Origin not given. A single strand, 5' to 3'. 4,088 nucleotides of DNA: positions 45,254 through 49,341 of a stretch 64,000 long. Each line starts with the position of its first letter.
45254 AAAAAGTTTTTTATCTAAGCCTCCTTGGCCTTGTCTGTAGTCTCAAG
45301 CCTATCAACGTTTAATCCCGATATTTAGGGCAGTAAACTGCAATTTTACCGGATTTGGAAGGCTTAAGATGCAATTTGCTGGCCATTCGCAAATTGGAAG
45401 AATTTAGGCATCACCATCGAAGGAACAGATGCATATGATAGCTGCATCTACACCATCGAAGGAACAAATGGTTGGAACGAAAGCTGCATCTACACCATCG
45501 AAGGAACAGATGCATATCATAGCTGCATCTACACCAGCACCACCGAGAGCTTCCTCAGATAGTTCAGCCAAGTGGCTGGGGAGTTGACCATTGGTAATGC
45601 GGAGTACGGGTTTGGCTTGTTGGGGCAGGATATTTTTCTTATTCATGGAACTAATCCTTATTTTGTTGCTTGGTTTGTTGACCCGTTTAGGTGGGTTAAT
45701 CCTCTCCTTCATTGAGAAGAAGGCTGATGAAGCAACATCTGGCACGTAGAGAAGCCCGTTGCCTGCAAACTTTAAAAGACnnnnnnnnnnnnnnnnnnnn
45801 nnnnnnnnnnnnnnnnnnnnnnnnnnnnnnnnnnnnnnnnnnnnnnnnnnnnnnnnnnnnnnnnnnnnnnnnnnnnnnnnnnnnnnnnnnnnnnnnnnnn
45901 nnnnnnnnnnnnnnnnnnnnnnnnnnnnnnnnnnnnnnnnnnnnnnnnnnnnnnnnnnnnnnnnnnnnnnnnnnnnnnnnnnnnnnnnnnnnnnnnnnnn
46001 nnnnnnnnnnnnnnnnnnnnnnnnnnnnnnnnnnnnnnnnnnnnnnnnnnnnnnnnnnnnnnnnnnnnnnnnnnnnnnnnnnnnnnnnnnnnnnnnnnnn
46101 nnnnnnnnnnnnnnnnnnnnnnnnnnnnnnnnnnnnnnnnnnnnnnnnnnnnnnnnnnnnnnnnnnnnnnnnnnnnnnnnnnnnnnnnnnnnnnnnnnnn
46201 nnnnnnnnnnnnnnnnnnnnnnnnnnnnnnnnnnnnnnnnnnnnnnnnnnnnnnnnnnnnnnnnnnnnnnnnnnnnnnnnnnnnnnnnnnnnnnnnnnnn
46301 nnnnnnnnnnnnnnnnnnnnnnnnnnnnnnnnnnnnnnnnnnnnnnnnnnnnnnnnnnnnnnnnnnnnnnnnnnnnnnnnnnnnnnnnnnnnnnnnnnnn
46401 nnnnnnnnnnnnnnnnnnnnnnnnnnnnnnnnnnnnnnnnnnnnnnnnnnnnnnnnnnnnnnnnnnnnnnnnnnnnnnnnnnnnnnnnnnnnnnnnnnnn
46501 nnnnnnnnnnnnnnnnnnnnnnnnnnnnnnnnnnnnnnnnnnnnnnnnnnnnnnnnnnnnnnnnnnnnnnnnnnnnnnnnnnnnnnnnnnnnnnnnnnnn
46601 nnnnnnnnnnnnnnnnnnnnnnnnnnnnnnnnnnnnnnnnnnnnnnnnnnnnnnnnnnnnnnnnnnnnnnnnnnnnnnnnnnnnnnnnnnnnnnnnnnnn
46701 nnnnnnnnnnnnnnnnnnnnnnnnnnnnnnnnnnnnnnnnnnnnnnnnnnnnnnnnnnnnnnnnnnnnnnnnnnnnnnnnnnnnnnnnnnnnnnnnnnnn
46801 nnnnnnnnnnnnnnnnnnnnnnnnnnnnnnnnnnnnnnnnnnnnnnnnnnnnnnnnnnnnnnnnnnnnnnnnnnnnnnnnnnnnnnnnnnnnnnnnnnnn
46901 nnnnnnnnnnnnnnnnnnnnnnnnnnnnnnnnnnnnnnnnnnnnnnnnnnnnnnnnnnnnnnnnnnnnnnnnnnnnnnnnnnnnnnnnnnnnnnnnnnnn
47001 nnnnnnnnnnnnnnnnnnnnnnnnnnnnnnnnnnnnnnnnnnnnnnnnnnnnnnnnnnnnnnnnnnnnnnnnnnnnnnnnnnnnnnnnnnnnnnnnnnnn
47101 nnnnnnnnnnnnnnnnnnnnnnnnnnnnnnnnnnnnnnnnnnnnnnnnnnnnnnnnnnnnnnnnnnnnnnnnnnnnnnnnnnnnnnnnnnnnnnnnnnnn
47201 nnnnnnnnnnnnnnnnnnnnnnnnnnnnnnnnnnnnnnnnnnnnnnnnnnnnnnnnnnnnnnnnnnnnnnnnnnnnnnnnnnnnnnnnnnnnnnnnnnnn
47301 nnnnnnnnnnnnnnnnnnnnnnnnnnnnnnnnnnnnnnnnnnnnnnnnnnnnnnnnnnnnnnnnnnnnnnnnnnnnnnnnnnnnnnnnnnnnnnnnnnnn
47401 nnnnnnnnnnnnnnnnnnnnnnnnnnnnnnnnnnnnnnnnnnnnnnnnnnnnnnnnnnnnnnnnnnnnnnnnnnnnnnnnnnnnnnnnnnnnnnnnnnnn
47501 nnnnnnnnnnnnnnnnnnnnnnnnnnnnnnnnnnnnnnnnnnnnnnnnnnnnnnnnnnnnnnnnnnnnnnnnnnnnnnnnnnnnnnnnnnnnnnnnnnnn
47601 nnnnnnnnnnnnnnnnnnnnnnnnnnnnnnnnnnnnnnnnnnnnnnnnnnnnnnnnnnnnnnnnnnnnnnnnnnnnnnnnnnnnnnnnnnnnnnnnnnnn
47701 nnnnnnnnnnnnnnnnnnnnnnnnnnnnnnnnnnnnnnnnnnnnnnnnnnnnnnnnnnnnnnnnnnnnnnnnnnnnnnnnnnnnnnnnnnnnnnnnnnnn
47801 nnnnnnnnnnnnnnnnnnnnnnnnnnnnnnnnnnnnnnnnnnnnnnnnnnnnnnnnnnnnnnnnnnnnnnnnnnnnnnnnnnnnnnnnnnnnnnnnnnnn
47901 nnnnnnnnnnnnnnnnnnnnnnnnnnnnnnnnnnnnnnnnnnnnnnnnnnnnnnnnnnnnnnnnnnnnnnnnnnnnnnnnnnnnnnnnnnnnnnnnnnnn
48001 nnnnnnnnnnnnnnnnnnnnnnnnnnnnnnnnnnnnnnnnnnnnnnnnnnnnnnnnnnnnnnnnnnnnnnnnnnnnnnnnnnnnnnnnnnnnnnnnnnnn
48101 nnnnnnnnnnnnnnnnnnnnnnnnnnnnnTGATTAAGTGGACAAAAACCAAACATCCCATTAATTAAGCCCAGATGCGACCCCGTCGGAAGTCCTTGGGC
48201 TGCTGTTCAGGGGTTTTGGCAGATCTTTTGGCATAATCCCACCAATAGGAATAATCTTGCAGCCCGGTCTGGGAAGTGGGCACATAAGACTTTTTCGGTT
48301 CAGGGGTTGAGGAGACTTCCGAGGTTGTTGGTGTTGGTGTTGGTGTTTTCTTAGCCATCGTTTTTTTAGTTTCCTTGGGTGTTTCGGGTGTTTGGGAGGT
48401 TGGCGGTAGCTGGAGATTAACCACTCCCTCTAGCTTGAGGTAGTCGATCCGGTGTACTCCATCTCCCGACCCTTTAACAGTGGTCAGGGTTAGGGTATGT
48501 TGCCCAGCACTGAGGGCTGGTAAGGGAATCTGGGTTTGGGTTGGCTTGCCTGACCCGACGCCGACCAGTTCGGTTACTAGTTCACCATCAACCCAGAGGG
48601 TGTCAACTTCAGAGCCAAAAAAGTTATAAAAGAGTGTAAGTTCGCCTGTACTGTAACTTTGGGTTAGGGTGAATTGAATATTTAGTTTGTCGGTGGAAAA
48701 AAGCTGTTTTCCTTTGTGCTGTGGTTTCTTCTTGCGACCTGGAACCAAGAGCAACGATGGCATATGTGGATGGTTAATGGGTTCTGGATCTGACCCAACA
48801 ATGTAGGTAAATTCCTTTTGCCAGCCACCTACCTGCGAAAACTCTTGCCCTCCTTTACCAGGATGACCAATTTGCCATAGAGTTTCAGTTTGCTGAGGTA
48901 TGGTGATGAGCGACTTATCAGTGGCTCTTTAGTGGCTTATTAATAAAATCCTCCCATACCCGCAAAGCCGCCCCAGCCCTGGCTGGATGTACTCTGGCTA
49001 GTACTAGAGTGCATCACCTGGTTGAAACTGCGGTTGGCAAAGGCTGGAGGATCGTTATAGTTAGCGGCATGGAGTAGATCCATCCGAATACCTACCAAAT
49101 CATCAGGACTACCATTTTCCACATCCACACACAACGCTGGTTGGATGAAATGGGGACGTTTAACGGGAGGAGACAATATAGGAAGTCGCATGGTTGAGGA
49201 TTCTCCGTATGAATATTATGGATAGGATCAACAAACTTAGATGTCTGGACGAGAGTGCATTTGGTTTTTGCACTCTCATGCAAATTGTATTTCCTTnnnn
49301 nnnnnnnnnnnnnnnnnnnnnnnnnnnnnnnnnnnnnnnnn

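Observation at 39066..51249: Complete cyanobactin-type RiPP gene cluster (patA-B-C-D-E-F-G order, all on the minus strand)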

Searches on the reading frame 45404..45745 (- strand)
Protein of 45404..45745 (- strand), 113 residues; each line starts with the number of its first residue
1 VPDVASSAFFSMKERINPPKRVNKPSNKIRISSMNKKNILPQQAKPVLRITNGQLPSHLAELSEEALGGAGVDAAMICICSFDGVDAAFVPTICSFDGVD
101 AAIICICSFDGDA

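Call 4: search_protein_families(library=pfam, proteins=[window:45404-45745:-], max_evalue=0.01)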
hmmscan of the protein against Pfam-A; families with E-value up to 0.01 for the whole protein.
window:45404-45745:- (113 aa): 2 families
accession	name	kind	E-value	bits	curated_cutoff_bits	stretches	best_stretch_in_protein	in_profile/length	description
PF19155.6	DUF5837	-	2.8e-25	88.8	25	1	34-113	1-63/63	Family of unknown function (DUF5837)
PF19158.5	DUF5840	-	0.00098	19.9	25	1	34-52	1-19/49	Family of unknown function (DUF5840)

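Call 5: search_protein_families(library=ncbifam, proteins=[window:45404-45745:-], max_evalue=0.01)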
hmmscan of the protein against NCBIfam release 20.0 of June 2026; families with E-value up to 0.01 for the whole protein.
window:45404-45745:- (113 aa): 2 families
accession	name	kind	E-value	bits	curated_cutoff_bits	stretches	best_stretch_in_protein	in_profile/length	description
TIGR03678.1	het_cyc_patell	subfamily_domain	5.3e-20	71.5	39.6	1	34-67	1-34/34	microcyclamide/patellamide family RiPP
NF042906.1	Moor_cyan_RiPP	subfamily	5e-05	23.7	75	1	34-68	1-32/63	cyanobactin class RiPP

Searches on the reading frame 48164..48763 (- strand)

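Call 4: search_protein_families(library=pfam, proteins=[window:48164-48763:-], max_evalue=0.01)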
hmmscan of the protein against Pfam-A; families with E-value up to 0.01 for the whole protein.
window:48164-48763:- (199 aa): 0 families

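Call 5: search_protein_families(library=ncbifam, proteins=[window:48164-48763:-], max_evalue=0.01)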
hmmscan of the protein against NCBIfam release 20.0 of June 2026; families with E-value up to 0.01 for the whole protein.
window:48164-48763:- (199 aa): 1 family
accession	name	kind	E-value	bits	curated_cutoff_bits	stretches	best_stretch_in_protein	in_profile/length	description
TIGR04447.1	PatC_TenC_TruC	domain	1.3e-15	57.5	30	1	166-199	1-34/34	cyanobactin biosynthesis PatC/TenC/TruC family protein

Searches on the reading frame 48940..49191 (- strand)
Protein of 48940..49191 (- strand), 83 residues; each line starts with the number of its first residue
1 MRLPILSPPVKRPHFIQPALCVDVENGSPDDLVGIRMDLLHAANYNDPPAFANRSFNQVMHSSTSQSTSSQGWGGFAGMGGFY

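Call 4: search_protein_families(library=pfam, proteins=[window:48940-49191:-], max_evalue=0.01)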
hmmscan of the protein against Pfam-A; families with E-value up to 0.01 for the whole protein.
window:48940-49191:- (83 aa): 0 families

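Call 5: search_protein_families(library=ncbifam, proteins=[window:48940-49191:-], max_evalue=0.01)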
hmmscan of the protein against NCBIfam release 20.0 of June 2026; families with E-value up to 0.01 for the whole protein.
window:48940-49191:- (83 aa): 1 family
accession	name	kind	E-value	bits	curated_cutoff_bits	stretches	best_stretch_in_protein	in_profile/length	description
TIGR04220.1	patB_acyB_mcaB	hypoth_equivalog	4.1e-36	122.5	55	1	1-61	1-61/61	cyanobactin biosynthesis system PatB/AcyB/McaB family protein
